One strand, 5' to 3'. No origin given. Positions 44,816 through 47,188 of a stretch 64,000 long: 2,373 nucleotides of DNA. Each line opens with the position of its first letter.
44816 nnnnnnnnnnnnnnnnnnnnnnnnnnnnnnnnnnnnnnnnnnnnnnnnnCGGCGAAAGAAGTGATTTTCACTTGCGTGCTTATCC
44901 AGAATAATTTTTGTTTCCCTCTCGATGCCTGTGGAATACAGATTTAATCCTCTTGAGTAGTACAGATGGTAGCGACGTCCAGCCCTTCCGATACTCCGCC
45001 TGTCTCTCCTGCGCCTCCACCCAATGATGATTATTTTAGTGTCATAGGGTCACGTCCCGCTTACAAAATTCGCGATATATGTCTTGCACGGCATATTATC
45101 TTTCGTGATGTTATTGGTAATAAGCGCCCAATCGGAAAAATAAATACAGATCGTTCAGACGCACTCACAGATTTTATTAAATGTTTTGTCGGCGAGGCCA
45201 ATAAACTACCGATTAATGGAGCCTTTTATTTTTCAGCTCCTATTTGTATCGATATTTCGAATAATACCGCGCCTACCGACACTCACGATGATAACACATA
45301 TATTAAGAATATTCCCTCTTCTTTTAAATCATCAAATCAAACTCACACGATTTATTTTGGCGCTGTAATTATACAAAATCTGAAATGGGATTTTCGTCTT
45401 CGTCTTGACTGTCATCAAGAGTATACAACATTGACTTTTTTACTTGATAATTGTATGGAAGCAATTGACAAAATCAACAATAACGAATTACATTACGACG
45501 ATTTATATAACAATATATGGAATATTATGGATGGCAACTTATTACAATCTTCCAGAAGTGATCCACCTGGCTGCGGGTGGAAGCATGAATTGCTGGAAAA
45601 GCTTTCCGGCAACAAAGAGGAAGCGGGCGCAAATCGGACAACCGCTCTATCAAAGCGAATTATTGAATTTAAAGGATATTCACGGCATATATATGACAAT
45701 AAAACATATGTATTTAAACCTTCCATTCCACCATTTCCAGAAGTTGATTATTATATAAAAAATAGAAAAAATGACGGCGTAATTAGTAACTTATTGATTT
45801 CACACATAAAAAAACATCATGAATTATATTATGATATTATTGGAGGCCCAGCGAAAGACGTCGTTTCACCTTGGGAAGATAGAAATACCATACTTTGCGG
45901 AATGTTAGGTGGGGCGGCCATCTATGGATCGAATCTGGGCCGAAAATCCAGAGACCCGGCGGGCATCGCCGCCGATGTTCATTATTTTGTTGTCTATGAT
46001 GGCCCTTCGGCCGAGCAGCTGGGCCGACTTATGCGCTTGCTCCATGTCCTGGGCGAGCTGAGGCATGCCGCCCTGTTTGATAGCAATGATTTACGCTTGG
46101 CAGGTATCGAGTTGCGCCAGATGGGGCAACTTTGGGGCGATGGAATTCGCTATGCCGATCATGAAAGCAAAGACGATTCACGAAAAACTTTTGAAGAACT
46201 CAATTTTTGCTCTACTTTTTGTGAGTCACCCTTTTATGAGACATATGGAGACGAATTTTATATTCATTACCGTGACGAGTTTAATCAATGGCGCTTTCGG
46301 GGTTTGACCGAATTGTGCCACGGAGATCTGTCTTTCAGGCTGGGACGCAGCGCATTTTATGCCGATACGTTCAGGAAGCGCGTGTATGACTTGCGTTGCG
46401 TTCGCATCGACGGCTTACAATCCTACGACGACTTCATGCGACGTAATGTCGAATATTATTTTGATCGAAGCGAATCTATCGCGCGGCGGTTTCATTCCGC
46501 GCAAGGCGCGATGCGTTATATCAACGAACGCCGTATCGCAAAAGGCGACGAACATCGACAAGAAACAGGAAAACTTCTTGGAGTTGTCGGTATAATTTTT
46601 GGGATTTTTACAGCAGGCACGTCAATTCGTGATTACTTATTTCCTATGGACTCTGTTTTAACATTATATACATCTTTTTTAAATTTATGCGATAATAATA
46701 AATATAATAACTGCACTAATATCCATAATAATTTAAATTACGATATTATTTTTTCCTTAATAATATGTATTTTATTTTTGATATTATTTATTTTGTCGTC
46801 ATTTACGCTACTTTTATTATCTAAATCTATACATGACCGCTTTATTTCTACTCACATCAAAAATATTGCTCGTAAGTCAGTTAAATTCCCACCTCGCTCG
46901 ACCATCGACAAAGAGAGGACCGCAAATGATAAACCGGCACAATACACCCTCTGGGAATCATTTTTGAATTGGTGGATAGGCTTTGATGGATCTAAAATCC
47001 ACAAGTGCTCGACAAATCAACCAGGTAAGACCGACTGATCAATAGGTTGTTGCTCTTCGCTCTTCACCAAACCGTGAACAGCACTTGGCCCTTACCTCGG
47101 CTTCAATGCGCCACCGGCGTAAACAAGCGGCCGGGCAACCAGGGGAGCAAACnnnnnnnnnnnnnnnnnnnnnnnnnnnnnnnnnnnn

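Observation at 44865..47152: AT-rich single-gene insertion between thiC and a glcG-like gene, encoding an expanded DUF3422-like membrane protein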

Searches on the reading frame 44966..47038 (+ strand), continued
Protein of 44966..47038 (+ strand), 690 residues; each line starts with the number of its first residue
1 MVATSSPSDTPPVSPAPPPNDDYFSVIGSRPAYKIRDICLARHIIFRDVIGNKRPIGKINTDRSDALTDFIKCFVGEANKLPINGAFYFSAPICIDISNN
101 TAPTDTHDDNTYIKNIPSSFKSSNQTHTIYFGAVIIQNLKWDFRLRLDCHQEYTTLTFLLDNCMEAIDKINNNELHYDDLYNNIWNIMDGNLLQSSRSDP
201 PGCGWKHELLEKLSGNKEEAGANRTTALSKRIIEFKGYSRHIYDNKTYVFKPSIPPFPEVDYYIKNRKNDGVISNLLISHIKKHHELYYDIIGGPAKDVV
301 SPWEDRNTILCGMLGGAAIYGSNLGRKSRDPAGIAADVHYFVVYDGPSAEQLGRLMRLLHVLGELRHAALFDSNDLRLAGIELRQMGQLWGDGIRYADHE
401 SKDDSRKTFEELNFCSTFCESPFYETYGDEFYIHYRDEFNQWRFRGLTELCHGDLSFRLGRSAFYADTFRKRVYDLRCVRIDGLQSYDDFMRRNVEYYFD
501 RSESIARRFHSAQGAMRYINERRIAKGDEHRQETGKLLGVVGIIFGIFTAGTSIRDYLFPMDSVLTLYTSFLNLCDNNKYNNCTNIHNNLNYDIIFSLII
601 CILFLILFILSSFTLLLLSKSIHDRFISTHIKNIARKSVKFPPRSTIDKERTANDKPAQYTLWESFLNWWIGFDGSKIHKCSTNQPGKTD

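Call 55: predict_structure(alignment_id=A4)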
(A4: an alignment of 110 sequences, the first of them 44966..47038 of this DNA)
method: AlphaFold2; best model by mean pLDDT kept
length: 690 residues; sequences in the alignment: 110
mean_pLDDT: 78.8   pTM: 0.74
mean pLDDT of the five models: 78.8, 77.8, 77.1, 76.6, 76.4
residues with pLDDT >= 90: 230; 70-90: 273; 50-70: 124; < 50: 63
segments of 3 or more residues with pLDDT < 50: 1-5, 98-101, 103-115, 580-587, 643-657, 677-690
pLDDT, mean of each block of 10 residues (from residue 1): 50 59 74 90 90 81 88 85 77 59 47 51 68 84 91 94 87 86 88 59 72 70 59 92 72 65 75 95 94 76 76 97 86 77 95 96 96 95 93 84 81 80 79 84 93 94 98 98 96 97 97 93 89 92 88 79 72 60 47 72 84 84 82 76 46 47 68 51 42
secondary structure, 60 per line:
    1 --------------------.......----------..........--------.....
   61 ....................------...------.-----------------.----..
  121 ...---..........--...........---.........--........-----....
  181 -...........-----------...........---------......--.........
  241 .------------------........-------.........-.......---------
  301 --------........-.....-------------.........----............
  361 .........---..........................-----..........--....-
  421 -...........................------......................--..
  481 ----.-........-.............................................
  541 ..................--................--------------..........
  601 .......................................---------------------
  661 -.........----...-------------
elements in order (helices of 4 or more, strands of 3 or more residues): H21-27 E38-47 H56-80 E87-89 H119-123 E127-136 E139-149 E153-161 H164-171 H177-180 H182-192 H204-214 H224-229 E232-241 H260-267 H275-283 H285-291 E309-313 E318-322 E336-344 H349-369 H373-398 H404-413 H416-419 H422-448 H455-476 H487-494 H496-558 H561-576 H591-639 H662-670

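Call 62: search_dna_similar(query=window:44966-47038:+, collection=plasmids, mode=protein, max_evalue=0.001, max_rows=15)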
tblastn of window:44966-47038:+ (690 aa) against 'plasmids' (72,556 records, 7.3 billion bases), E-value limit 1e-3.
No match.

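Call 63: search_dna_similar(query=window:44966-47038:+, collection=phages, mode=protein, max_evalue=0.001, max_rows=10)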
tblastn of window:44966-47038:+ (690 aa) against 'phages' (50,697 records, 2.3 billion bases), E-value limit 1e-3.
No match.

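Call 66: find_encoding_contigs(protein=P0016, flank=8000, max_places=3)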
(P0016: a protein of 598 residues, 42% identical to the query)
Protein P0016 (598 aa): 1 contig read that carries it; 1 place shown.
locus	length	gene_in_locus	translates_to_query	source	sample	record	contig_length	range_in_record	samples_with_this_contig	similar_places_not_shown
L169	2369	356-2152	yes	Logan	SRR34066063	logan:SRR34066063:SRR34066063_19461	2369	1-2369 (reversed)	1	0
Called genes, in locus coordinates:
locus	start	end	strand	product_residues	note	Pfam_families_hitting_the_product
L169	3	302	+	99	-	?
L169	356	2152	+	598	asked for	-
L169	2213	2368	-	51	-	?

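Call 67: find_encoding_contigs(protein=P0019, flank=8000, max_places=3)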
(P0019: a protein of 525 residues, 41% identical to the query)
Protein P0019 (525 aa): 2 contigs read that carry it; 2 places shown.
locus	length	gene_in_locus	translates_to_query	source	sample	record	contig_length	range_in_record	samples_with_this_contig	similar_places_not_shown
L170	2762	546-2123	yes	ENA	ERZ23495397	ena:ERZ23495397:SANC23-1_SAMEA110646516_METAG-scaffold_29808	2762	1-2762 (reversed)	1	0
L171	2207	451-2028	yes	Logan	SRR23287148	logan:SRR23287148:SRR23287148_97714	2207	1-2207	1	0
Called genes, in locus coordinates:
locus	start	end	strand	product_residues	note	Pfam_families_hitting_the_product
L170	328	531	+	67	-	-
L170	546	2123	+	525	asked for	-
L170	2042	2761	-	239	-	?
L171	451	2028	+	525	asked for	-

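Call 80: fold_search(model_id=the predicted structure, library=pdb)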
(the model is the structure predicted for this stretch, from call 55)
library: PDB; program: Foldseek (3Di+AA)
matches with E <= 10: 613; with E <= 0.001: 0
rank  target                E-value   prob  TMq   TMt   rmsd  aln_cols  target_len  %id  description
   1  6yue                  2.1e-01  0.23  0.07  0.19  29.6       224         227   13  Fragment of nitrate/nitrite sensor histidine kinase NarQ (R50S variant) (released 2020-05-06)
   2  5jef_A                2.1e-01  0.18  0.08  0.18  32.4       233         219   14  Fragment of nitrate/nitrite sensor histidine kinase NarQ (WT) in asymmetric holo state (released 2017-05-31)
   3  9y6s_8C               2.2e-01  0.15  0.08  0.10  24.1       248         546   14  96-nm repeat of the Leishmania tarentolae doublet microtubule (released 2025-12-17)
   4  8tmi_E                2.4e-01  0.30  0.12  0.23  19.4       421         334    8  Cryo-EM structure of CorA in complex with conformation-specific synthetic antibody C18 and 100 uM MgCl2, State MG0.1-2 (released 2025-02-12)
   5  6z0c_B                2.8e-01  0.41  0.10  0.30  23.1       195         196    8  Structure of in silico modelled artificial Maquette-3 protein (released 2021-03-17)
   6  2iub_C                3.1e-01  0.33  0.14  0.26  20.9       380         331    6  Crystal structure of a divalent metal ion transporter CorA at 2.9 A resolution. (released 2006-08-03)
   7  7piz_B                3.1e-01  0.16  0.10  0.12  14.4       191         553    9  The structure of phosphoglucomutase from Candida albicans (released 2022-09-07)
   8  5jef_B                3.2e-01  0.16  0.09  0.18  30.9       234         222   13  Fragment of nitrate/nitrite sensor histidine kinase NarQ (WT) in asymmetric holo state (released 2017-05-31)
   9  8d9o                  3.4e-01  0.33  0.11  0.31  17.5       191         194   12  De Novo Photosynthetic Reaction Center Protein in Apo-State (released 2022-09-28)
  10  5vjs                  4.0e-01  0.33  0.10  0.30  22.8       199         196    8  De Novo Photosynthetic Reaction Center Protein Equipped with Heme B, a synthetic Zn porphyrin, and Zn(II) cations (released 2018-04-25)
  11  2iub_J                4.0e-01  0.28  0.14  0.26  20.7       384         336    6  Crystal structure of a divalent metal ion transporter CorA at 2.9 A resolution. (released 2006-08-03)
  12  6z0c_D                4.0e-01  0.12  0.07  0.19  22.5       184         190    6  Structure of in silico modelled artificial Maquette-3 protein (released 2021-03-17)
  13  8d9p                  4.2e-01  0.38  0.12  0.33  16.4       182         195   10  De Novo Photosynthetic Reaction Center Protein Equipped with Heme B and Mn(II) cations (released 2022-09-28)
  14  9r64_I                4.2e-01  0.02  0.07  0.07  43.5       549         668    8  CPS secretion pathway Wza-Wzc_C1 (Conf 0) (released 2026-03-04)
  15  2iub_A                4.4e-01  0.28  0.15  0.27  20.4       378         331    7  Crystal structure of a divalent metal ion transporter CorA at 2.9 A resolution. (released 2006-08-03)
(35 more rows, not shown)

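Call 81: find_related_loci(query=A3, collection=viral_contigs, flank=8000)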
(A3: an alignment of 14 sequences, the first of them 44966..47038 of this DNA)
Query A3 (690 aa) in viral_contigs; peptide patterns used: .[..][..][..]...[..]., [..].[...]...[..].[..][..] (x = any residue, [..] = any of these).
94 stretches matched a pattern, but none encodes a relative of the query by tblastn (E <= 1e-3).

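Call 82: find_encoding_contigs(protein=P0155, flank=6000, max_places=1)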
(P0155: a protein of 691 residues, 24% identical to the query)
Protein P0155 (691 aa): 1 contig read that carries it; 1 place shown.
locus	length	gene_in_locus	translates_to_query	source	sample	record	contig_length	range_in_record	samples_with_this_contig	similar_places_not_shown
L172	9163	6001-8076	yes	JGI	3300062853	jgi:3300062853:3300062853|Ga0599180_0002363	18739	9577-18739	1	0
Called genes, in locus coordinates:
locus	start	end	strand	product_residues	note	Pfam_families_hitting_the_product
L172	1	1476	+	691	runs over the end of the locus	PF01734:Patatin (faint)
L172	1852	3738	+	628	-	PF02195:ParB_N (weak)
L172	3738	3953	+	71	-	-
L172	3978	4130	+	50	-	-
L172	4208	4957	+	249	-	PF08401:ArdcN, PF18818:MPTase-PolyVal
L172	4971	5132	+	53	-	PF18818:MPTase-PolyVal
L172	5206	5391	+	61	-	-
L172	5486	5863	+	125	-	PF05284:DUF736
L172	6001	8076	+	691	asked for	-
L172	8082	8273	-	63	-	-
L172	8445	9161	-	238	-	?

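Call 83: find_encoding_contigs(protein=P0008, flank=6000, max_places=1)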
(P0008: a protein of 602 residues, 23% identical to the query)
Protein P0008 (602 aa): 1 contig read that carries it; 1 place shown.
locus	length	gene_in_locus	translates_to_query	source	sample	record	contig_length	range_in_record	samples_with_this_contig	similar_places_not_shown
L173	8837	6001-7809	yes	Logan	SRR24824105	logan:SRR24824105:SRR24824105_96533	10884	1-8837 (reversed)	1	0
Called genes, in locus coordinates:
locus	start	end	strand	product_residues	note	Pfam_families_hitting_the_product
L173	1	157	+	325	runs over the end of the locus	PF00288:GHMP_kinases_N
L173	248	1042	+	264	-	-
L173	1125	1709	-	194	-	PF00313:CSD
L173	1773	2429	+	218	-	PF00160:Pro_isomerase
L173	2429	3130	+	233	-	PF20043:DUF6445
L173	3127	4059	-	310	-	-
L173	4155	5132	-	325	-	-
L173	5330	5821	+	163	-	-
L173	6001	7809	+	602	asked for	PF11902:DUF3422 (weak)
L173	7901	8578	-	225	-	-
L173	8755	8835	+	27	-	?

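Call 96: search_protein_families(library=phrogs, proteins=[window:44966-47038:+], max_evalue=0.01)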
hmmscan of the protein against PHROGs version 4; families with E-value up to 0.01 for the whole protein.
window:44966-47038:+ (690 aa): 0 families

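Call 97: search_protein_families(library=pfam, alignment_id=A3, max_evalue=0.001)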
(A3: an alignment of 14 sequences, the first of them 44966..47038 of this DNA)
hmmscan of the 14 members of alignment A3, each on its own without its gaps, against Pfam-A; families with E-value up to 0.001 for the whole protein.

A. member 1, window:44966-47038:+ (690 aa): 1 family
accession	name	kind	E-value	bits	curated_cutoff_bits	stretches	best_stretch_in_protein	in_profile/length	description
PF11902.13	DUF3422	-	3.6e-05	23.5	25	0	455-507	259-311/418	Protein of unknown function (DUF3422)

B. families by the number of members that match (of 14 scanned): 1 family
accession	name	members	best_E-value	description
PF11902.13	DUF3422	14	1.9e-21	Protein of unknown function (DUF3422)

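Call 100: list_cluster_members(proteins=[P0001, P0003, P0002])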
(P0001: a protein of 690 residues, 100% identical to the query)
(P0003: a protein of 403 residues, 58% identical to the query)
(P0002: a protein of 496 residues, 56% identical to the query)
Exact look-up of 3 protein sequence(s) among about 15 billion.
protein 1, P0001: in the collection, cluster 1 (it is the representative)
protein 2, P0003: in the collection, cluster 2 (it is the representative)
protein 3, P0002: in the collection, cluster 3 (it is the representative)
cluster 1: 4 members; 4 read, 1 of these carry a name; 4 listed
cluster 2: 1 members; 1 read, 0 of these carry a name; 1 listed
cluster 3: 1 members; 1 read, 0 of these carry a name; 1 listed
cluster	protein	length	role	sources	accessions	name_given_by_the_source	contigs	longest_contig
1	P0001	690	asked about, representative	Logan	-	-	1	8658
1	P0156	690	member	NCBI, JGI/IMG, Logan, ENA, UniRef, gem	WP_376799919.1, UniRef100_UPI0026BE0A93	hypothetical protein [Candidatus Raskinella chloraquaticus] | hypothetical protein n=1 Tax=Candidatus Raskinella chloraquaticus TaxID=1951219 ...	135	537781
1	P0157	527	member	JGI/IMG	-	-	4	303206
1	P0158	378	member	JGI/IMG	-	-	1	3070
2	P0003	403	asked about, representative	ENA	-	-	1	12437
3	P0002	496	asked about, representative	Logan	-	-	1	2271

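Call 103: find_encoding_contigs(protein=P0156, flank=5000, max_places=10)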
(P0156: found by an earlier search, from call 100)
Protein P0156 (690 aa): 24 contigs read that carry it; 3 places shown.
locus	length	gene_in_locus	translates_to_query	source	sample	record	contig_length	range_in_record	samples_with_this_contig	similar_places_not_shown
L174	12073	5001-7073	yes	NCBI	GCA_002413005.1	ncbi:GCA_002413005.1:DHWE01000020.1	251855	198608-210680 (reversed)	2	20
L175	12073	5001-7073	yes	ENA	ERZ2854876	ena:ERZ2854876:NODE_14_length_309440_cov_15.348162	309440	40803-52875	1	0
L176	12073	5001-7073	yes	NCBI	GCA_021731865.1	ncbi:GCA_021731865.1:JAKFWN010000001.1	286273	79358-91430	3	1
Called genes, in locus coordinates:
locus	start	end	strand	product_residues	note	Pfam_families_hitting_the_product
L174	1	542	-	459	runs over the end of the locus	PF01546:Peptidase_M20, PF07687:M20_dimer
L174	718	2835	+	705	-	-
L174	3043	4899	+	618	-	PF13667:ThiC-associated, PF01964:ThiC_Rad_SAM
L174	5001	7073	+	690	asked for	-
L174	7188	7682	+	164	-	PF03928:HbpS-like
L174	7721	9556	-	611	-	PF13522:GATase_6, PF13537:GATase_7, PF00733:Asn_synthase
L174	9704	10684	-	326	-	PF01544:CorA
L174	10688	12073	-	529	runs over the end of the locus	PF01935:DUF87 (weak), PF05872:HerA_C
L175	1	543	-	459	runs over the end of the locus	PF01546:Peptidase_M20, PF07687:M20_dimer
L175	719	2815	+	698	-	-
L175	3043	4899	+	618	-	PF13667:ThiC-associated, PF01964:ThiC_Rad_SAM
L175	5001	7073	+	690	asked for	-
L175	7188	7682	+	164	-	PF03928:HbpS-like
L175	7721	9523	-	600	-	PF13522:GATase_6, PF13537:GATase_7, PF00733:Asn_synthase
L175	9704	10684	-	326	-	PF01544:CorA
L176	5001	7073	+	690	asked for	-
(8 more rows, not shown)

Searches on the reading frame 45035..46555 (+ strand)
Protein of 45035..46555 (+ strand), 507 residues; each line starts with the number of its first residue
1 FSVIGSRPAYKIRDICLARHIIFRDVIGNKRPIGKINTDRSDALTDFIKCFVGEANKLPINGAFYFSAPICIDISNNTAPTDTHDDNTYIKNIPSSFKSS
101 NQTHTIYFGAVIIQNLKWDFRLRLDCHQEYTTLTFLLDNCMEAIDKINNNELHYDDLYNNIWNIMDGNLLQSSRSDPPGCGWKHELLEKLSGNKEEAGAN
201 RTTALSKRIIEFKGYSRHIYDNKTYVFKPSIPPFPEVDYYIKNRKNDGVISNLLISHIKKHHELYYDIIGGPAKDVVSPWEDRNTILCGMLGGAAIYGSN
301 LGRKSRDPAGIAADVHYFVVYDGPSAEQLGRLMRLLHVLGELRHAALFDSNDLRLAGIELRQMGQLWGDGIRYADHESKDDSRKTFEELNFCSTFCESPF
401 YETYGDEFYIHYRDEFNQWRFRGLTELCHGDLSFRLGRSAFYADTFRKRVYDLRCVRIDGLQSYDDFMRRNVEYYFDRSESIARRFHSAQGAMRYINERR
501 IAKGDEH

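Call 86: predict_structure(alignment_id=A7)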
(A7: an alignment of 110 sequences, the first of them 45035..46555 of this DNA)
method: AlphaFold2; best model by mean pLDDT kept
length: 507 residues; sequences in the alignment: 110
mean_pLDDT: 85.4   pTM: 0.88
mean pLDDT of the five models: 85.4, 83.8, 83.8, 83.5, 82.9
residues with pLDDT >= 90: 272; 70-90: 164; 50-70: 62; < 50: 9
segments of 3 or more residues with pLDDT < 50: 227-231
pLDDT, mean of each block of 10 residues (from residue 1): 70 95 82 87 91 89 86 56 53 63 89 95 93 96 95 92 90 74 90 73 86 96 58 57 73 96 93 64 88 97 80 89 94 97 96 96 88 80 82 75 78 87 92 96 98 96 96 97 96 90 86
secondary structure, 60 per line:
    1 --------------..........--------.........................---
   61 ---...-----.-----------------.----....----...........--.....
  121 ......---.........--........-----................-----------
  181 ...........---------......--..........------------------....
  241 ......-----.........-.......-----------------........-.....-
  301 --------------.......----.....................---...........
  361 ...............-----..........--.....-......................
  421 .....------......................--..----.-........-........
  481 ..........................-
elements in order: E15-24 H33-57 E64-66 H95-98 E103-113 E116-126 E130-138 H141-148 H154-169 H181-191 H201-206 E209-218 H237-246 H252-260 H262-268 E286-290 E295-299 E315-321 H326-346 H350-375 H381-390 H393-397 H399-425 H432-453 H464-471 H473-506
